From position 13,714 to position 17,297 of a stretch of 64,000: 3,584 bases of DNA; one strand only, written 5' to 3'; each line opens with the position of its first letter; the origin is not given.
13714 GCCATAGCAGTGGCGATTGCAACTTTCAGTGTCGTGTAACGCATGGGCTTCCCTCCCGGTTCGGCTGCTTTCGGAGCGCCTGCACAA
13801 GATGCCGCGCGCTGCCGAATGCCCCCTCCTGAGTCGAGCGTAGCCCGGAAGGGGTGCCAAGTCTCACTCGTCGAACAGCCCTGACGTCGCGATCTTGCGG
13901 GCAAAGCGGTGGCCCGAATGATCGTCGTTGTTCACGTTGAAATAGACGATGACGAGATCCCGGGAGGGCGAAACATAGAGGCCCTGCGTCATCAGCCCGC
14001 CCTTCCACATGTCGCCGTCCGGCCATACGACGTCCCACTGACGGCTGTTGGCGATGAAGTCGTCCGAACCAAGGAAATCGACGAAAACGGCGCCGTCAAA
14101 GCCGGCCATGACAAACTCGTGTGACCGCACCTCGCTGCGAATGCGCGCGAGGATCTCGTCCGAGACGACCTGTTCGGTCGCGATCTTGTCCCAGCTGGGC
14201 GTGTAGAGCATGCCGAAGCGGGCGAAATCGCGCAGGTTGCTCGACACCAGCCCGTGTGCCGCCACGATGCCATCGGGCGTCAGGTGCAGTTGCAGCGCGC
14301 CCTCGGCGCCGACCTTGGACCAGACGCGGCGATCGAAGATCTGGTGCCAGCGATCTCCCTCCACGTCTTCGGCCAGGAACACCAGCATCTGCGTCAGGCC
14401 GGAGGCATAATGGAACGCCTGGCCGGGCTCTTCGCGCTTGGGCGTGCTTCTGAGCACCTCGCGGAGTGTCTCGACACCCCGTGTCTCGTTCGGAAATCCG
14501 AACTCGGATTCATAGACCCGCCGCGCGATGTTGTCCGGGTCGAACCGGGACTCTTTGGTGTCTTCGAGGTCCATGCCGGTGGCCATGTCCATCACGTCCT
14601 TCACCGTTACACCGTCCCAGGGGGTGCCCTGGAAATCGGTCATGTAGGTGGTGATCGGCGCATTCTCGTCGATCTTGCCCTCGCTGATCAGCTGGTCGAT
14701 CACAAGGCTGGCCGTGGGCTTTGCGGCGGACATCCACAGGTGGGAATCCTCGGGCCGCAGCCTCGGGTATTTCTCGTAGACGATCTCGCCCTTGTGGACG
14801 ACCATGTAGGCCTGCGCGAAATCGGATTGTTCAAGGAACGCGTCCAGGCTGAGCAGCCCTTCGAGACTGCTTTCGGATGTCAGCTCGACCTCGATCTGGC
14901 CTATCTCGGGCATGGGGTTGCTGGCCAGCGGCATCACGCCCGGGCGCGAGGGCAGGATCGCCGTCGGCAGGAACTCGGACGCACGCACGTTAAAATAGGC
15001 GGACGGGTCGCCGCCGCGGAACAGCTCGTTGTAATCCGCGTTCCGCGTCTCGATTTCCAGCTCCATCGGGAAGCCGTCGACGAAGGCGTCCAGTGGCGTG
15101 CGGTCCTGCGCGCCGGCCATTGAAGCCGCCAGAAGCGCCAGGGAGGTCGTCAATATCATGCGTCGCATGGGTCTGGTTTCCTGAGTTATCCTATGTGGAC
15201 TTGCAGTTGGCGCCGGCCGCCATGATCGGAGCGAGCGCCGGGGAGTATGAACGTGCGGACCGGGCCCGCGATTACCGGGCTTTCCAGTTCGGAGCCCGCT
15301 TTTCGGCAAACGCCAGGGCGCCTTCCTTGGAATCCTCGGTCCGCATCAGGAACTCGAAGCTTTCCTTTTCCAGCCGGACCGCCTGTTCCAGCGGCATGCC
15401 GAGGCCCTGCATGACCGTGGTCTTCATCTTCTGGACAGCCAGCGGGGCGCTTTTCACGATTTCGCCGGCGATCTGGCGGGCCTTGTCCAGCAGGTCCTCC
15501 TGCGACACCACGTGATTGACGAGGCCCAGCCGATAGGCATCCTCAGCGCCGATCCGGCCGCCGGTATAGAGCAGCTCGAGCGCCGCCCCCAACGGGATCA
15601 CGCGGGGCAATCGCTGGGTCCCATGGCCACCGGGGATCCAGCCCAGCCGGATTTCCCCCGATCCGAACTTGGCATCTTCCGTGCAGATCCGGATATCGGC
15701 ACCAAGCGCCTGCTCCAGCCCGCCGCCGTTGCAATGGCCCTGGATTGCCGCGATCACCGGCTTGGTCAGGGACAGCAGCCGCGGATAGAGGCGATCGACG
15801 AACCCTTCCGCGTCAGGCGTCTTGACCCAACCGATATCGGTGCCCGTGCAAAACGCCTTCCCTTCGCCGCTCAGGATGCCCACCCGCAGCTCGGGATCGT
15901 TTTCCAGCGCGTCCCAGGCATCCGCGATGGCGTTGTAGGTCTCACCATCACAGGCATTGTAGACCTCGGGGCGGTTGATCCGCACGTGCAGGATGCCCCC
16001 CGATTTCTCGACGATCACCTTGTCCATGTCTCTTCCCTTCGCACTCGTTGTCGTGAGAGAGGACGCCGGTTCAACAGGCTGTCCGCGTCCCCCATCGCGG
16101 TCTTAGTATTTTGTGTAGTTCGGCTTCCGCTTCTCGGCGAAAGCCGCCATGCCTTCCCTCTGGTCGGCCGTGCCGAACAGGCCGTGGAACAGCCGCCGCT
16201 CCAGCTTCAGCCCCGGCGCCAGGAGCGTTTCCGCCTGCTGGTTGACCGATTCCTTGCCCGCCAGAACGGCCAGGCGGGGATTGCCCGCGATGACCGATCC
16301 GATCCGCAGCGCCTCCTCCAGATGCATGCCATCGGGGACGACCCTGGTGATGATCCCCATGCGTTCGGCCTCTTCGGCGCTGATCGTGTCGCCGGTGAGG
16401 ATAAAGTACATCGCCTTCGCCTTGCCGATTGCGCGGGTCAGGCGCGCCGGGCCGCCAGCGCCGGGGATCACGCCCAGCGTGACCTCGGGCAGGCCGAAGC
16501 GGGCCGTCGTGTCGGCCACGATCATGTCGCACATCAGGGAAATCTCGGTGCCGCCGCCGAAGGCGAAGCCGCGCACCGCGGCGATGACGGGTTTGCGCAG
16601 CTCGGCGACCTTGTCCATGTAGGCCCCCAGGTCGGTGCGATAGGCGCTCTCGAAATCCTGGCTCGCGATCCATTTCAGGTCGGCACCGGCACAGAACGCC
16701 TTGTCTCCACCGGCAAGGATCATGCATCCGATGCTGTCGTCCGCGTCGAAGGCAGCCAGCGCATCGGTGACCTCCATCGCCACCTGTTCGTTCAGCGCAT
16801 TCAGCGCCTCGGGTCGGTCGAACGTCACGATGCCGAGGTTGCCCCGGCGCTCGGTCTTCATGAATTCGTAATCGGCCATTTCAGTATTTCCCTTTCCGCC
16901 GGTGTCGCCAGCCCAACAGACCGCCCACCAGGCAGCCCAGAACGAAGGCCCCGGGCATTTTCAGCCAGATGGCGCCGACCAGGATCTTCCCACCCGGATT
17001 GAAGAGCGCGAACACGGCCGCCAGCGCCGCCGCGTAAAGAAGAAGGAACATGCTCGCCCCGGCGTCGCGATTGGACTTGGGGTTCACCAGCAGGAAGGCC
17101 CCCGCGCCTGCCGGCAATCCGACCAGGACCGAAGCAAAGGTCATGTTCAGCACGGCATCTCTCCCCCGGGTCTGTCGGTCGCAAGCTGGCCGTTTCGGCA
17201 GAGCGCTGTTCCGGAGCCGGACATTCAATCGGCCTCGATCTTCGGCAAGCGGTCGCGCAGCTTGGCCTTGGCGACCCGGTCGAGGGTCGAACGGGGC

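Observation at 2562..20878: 18-kb single-strand cluster coupling exported hydrolases to an acyl-CoA processing module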

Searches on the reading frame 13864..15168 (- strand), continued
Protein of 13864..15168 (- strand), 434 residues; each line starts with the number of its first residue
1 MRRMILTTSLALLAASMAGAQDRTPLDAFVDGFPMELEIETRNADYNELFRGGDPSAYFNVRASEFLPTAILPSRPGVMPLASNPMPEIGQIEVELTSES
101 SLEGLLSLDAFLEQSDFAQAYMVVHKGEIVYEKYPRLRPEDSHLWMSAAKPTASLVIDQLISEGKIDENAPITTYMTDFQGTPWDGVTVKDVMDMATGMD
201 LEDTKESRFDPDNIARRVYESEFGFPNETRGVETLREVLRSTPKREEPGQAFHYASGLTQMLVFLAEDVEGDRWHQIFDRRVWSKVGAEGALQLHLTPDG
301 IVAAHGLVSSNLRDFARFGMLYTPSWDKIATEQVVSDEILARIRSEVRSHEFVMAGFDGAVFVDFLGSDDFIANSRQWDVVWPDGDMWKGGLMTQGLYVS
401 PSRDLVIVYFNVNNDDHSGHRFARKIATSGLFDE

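Call 62: search_solved_structures(query=window:13864-15168:-, max_evalue=1e-20, show_alignments=1)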
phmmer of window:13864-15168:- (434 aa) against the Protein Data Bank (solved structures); distinct sequences matched with E-value up to 1e-20: 17.
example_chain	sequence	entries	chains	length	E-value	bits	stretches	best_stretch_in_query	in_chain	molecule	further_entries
2e8i_A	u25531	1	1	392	1.3e-24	90.3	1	106-417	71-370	6-aminohexanoate-dimer hydrolase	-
2zly_A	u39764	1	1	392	2.5e-24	89.3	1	106-420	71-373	6-aminohexanoate-dimer hydrolase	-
2zm2_A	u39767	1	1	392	2.7e-24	89.2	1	105-420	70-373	6-aminohexanoate-dimer hydrolase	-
2zm7_A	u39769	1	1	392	3.3e-24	88.9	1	106-417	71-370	6-aminohexanoate-dimer hydrolase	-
1wyb_A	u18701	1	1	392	3.3e-24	88.9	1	106-417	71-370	6-aminohexanoate-dimer hydrolase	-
2zm8_A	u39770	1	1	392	6.5e-24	87.9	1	106-420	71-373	6-aminohexanoate-dimer hydrolase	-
3vwl_A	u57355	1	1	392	6.6e-24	87.9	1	106-420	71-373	6-aminohexanoate-dimer hydrolase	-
3vwm_A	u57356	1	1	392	6.6e-24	87.9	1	106-420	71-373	6-aminohexanoate-dimer hydrolase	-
2zm9_A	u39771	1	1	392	6.9e-24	87.8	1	105-420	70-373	6-aminohexanoate-dimer hydrolase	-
3vwn_X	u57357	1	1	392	8.2e-24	87.6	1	106-420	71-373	6-aminohexanoate-dimer hydrolase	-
2zm0_A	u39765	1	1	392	8.9e-24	87.5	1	106-420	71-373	6-aminohexanoate-dimer hydrolase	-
1wyc_A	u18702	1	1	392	1.2e-23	87.1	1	106-417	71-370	6-aminohexanoate-dimer hydrolase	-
3vwp_A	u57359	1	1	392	1.7e-23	86.5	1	106-420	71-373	6-aminohexanoate-dimer hydrolase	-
3vwq_A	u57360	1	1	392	1.7e-23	86.5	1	106-420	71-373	6-aminohexanoate-dimer hydrolase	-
3vwr_A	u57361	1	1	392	2.1e-23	86.2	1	106-420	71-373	6-aminohexanoate-dimer hydrolase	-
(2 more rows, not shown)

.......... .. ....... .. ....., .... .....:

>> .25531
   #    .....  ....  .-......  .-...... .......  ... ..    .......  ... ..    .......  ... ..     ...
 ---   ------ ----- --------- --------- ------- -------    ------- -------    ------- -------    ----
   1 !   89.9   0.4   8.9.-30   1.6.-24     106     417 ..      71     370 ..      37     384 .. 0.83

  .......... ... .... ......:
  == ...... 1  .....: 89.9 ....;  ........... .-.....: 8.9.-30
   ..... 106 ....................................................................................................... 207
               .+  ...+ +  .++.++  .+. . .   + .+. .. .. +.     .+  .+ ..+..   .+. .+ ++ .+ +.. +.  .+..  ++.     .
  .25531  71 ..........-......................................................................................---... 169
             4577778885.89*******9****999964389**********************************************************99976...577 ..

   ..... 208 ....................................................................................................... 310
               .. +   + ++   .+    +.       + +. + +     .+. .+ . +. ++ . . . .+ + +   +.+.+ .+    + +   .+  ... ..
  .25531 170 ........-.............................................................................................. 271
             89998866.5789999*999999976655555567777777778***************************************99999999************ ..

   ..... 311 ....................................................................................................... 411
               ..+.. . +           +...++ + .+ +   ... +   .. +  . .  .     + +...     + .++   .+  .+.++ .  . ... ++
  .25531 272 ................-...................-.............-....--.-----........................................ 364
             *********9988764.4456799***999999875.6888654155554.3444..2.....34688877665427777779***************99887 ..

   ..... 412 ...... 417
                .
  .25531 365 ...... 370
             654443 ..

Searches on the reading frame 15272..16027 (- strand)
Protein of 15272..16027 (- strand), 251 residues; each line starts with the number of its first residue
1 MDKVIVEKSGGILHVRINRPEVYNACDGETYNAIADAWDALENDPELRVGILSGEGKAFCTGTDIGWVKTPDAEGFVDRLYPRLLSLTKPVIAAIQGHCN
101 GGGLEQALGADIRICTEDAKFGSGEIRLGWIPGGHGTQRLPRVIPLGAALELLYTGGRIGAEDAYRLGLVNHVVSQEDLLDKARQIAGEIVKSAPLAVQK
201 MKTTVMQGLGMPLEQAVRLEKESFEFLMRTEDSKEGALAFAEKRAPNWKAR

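Call 8: search_protein_families(library=pfam, proteins=[window:15272-16027:-], max_evalue=0.001)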
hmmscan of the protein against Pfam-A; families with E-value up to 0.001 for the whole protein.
window:15272-16027:- (251 aa): 2 families
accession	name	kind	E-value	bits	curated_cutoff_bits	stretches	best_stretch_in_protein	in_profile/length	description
PF00378.25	ECH_1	-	1.5e-61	208.4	27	1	7-250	1-250/251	Enoyl-CoA hydratase/isomerase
PF16113.10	ECH_2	-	2.5e-28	100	27.2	1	14-180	3-178/335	Enoyl-CoA hydratase/isomerase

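Call 9: search_protein_families(library=ncbifam, proteins=[window:15272-16027:-], max_evalue=0.00001)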
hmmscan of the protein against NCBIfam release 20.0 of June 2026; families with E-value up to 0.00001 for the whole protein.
window:15272-16027:- (251 aa): 72 families (the best 25 are shown)
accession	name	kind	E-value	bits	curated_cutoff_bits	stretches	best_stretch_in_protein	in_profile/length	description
NF051848.1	EnCoAHydtEchA19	equivalog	2.6e-74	250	400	1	4-251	2-258/258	enoyl-CoA hydratase EchA19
NF004475.0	PRK05809.1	subfamily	3.7e-65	220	394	1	2-250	4-259/260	short-chain-enoyl-CoA hydratase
NF006007.0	PRK08138.1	subfamily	4e-61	206.7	355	1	5-250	10-260/261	enoyl-CoA hydratase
NF042430.2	EnCoAhydt_DpgD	equivalog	1.5e-60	204.8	400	1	7-250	2-257/258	enoyl-CoA-hydratase DpgD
NF005864.0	PRK07799.1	equivalog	4e-60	203.2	316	1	3-250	9-265/266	crotonase/enoyl-CoA hydratase family protein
NF006100.0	PRK08252.1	subfamily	1.6e-58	198.3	282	1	2-250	3-253/254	crotonase/enoyl-CoA hydratase family protein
NF005802.0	PRK07657.1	equivalog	9.3e-56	189.2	363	1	10-249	12-258/260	enoyl-CoA hydratase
NF007239.0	PRK09674.1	equivalog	1.4e-54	185.3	371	1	2-251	4-257/257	2,3-dehydroadipyl-CoA hydratase PaaF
NF002936.2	PRK03580.1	equivalog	4e-53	180.4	500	1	5-251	6-261/261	crotonobetainyl-CoA hydratase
NF005803.0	PRK07658.1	equivalog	1.9e-52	178.2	313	1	3-250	3-256/257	enoyl-CoA hydratase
NF004517.0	PRK05862.1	equivalog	5.2e-52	176.9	396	1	2-251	4-257/257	enoyl-CoA hydratase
NF004781.0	PRK06127.1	subfamily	2.5e-49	168.3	291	1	2-250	11-268/269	enoyl-CoA hydratase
NF006108.0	PRK08259.1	equivalog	3.6e-48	164.3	273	1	2-242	3-246/256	crotonase/enoyl-CoA hydratase family protein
NF004634.0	PRK05980.1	equivalog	4.7e-48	163.9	375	1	2-249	3-261/263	crotonase/enoyl-CoA hydratase family protein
NF005126.0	PRK06563.1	subfamily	1e-47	162.7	261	1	2-250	7-262/263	crotonase/enoyl-CoA hydratase family protein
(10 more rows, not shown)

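Call 42: search_solved_structures(query=window:15272-16027:-, max_evalue=1e-35)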
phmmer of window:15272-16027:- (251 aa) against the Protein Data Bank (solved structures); distinct sequences matched with E-value up to 1e-35: 42.
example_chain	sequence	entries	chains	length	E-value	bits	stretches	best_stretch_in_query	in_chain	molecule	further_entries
5zai_A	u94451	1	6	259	5.3e-53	183.4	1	5-250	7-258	3-hydroxypropionyl-coenzyme A dehydratase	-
5z7r_A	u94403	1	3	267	1.5e-49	172.1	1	2-245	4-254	Short-chain-enoyl-CoA hydratase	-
9qwv_A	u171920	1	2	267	1.2e-46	162.6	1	7-249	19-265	Enoyl-CoA hydratase, mitochondrial, putative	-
4f47_A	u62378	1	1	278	3.2e-46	161.2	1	4-250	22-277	Enoyl-CoA hydratase EchA19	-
2pbp_A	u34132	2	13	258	5.1e-46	160.6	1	7-249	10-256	Enoyl-CoA hydratase subunit I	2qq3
6wyi_A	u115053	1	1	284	2e-45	158.6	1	4-250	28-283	EchA19, enoyl-CoA hydratase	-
3rsi_A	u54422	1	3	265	1.2e-44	156.1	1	4-248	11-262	Putative enoyl-CoA hydratase/isomerase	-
3qxi_A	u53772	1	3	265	1.8e-43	152.2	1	3-249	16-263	Enoyl-CoA hydratase EchA1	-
3trr_A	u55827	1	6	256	3.5e-42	148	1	2-250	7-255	Probable enoyl-CoA hydratase/isomerase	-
6ldz_A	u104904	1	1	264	3.7e-42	147.9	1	3-249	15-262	Probable enoyl-CoA hydratase EchA1 (Enoyl hydrase) (Unsaturated acyl-CoA hydratase) (Croto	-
5kjp_A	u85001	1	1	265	3.7e-42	147.9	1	3-249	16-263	Enoyl-CoA hydratase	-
3pzk_A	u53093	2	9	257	7.5e-42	146.9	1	3-249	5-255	e enoyl-CoA hydratase echA8 | enoyl-CoA hydratase echA8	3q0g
3q0j_A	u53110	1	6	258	7.6e-42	146.9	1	3-249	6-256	enoyl-CoA hydratase echA8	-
3h81_A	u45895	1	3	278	1e-41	146.5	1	3-249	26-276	enoyl-CoA hydratase echA8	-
4fjw_D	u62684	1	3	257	2e-41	145.5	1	3-249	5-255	Probable enoyl-CoA hydratase echA8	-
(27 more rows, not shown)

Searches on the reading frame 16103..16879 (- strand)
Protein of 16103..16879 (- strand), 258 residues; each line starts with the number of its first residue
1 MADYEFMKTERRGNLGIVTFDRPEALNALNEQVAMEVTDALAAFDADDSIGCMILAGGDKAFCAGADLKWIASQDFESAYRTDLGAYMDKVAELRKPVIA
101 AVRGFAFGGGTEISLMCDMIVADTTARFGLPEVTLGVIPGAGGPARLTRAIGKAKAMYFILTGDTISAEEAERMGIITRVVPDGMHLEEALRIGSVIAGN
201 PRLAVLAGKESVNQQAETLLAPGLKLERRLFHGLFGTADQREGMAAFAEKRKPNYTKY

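Call 8: search_protein_families(library=pfam, proteins=[window:16103-16879:-], max_evalue=0.001)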
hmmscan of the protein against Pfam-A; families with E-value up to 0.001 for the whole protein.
window:16103-16879:- (258 aa): 2 families
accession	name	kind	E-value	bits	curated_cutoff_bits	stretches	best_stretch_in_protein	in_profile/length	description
PF00378.25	ECH_1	-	4.1e-72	243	27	1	12-256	3-249/251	Enoyl-CoA hydratase/isomerase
PF16113.10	ECH_2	-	7.9e-36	124.7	27.2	1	16-194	2-187/335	Enoyl-CoA hydratase/isomerase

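Call 9: search_protein_families(library=ncbifam, proteins=[window:16103-16879:-], max_evalue=0.00001)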
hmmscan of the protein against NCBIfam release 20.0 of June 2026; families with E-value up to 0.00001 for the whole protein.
window:16103-16879:- (258 aa): 72 families (the best 25 are shown)
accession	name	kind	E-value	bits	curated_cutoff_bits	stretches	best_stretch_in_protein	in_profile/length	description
NF004517.0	PRK05862.1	equivalog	1.5e-96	322.8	396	1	3-257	2-256/257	enoyl-CoA hydratase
NF051848.1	EnCoAHydtEchA19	equivalog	1.6e-78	263.8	400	1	9-257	4-257/258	enoyl-CoA hydratase EchA19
NF006007.0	PRK08138.1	subfamily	1.8e-76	257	355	1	10-256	13-259/261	enoyl-CoA hydratase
NF007239.0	PRK09674.1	equivalog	8.5e-76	254.8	371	1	10-256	9-255/257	2,3-dehydroadipyl-CoA hydratase PaaF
NF006100.0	PRK08252.1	subfamily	3.3e-65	220.2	282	1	6-256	4-252/254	crotonase/enoyl-CoA hydratase family protein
NF004475.0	PRK05809.1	subfamily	1.4e-64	218.1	394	1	4-256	3-258/260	short-chain-enoyl-CoA hydratase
NF005802.0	PRK07657.1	equivalog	4.4e-62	210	363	1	14-256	13-258/260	enoyl-CoA hydratase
NF005864.0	PRK07799.1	equivalog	1.4e-57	194.9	316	1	8-257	11-265/266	crotonase/enoyl-CoA hydratase family protein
NF005803.0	PRK07658.1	equivalog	1e-56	192.2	313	1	6-256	3-255/257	enoyl-CoA hydratase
NF006566.0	PRK09076.1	subfamily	4.6e-55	187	286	1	5-256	5-258/260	enoyl-CoA hydratase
NF004840.0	PRK06190.1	equivalog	5.8e-54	183.4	253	1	6-232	5-233/260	enoyl-CoA hydratase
NF042430.2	EnCoAhydt_DpgD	equivalog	1.2e-52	179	400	1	10-256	2-256/258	enoyl-CoA-hydratase DpgD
NF046063.1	oxepin_alt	equivalog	1.2e-51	175.7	300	1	8-254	3-254/254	oxepin-CoA hydrolase, alternative type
NF004634.0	PRK05980.1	equivalog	7.9e-51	172.9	375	1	7-256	5-261/263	crotonase/enoyl-CoA hydratase family protein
NF006108.0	PRK08259.1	equivalog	1.5e-50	172.1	273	1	7-249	5-246/256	crotonase/enoyl-CoA hydratase family protein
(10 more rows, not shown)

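Call 41: search_solved_structures(query=window:16103-16879:-, max_evalue=1e-40)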
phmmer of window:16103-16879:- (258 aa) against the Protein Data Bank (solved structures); distinct sequences matched with E-value up to 1e-40: 31.
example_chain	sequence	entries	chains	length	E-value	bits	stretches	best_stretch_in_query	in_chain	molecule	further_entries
3q0j_A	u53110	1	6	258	3.6e-75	255.9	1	3-256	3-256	enoyl-CoA hydratase echA8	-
3pzk_A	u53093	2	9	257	4.1e-75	255.7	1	4-256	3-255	e enoyl-CoA hydratase echA8 | enoyl-CoA hydratase echA8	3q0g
3h81_A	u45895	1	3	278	4.7e-75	255.5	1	3-256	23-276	enoyl-CoA hydratase echA8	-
4fjw_D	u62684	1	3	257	9.6e-75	254.5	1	4-256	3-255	Probable enoyl-CoA hydratase echA8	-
1dub_A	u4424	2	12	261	5e-73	248.8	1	2-256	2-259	2-ENOYL-COA HYDRATASE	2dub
1mj3_A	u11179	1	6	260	5.8e-73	248.6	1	2-256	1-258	ENOYL-COA HYDRATASE, MITOCHONDRIAL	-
9rgq_A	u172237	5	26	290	7.3e-73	248.3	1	2-256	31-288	Enoyl-CoA hydratase, mitochondrial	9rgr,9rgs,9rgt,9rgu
8zru_A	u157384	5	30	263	7.3e-73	248.3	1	2-255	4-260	Enoyl-CoA hydratase, mitochondrial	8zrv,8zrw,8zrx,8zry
2hw5_A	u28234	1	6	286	1.4e-72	247.4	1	2-255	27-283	Enoyl-CoA hydratase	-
1ey3_A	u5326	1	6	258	1.7e-72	247.1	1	6-256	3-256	ENOYL-COA HYDRATASE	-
3moy_A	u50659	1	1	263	1.9e-70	240.4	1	7-256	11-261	Probable enoyl-CoA hydratase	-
5xzd_A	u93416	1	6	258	7.6e-70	238.4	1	4-255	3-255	Enoyl-CoA hydratase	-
9qwv_A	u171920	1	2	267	2.7e-68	233.3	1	7-256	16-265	Enoyl-CoA hydratase, mitochondrial, putative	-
2pbp_A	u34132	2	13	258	4.7e-62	212.9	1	3-255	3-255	Enoyl-CoA hydratase subunit I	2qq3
4fzw_A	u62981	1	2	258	2e-57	197.8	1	11-255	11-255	2,3-dehydroadipyl-CoA hydratase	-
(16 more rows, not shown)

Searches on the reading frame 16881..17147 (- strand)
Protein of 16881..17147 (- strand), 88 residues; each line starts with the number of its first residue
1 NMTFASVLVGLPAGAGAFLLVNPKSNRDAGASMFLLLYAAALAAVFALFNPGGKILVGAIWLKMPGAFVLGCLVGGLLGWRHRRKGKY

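Call 8: search_protein_families(library=pfam, proteins=[window:16881-17147:-], max_evalue=0.001)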
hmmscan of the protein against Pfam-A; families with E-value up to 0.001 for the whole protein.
window:16881-17147:- (88 aa): 0 families

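Call 10: search_protein_families(library=ncbifam, proteins=[window:16881-17147:-], max_evalue=0.00001)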
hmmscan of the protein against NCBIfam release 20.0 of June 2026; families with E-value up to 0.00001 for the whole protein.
window:16881-17147:- (88 aa): 0 families

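Call 55: search_protein_families(library=pfam, proteins=[window:16881-17147:-], max_evalue=5)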
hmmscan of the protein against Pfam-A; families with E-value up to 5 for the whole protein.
window:16881-17147:- (88 aa): 2 families
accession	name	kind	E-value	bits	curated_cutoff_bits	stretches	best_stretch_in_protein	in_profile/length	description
PF12732.12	YtxH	-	0.9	10.5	37.5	1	5-26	2-23/71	YtxH-like protein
PF06738.18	ThrE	-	0.96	9.3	26.3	1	36-84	112-153/241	Putative threonine/serine exporter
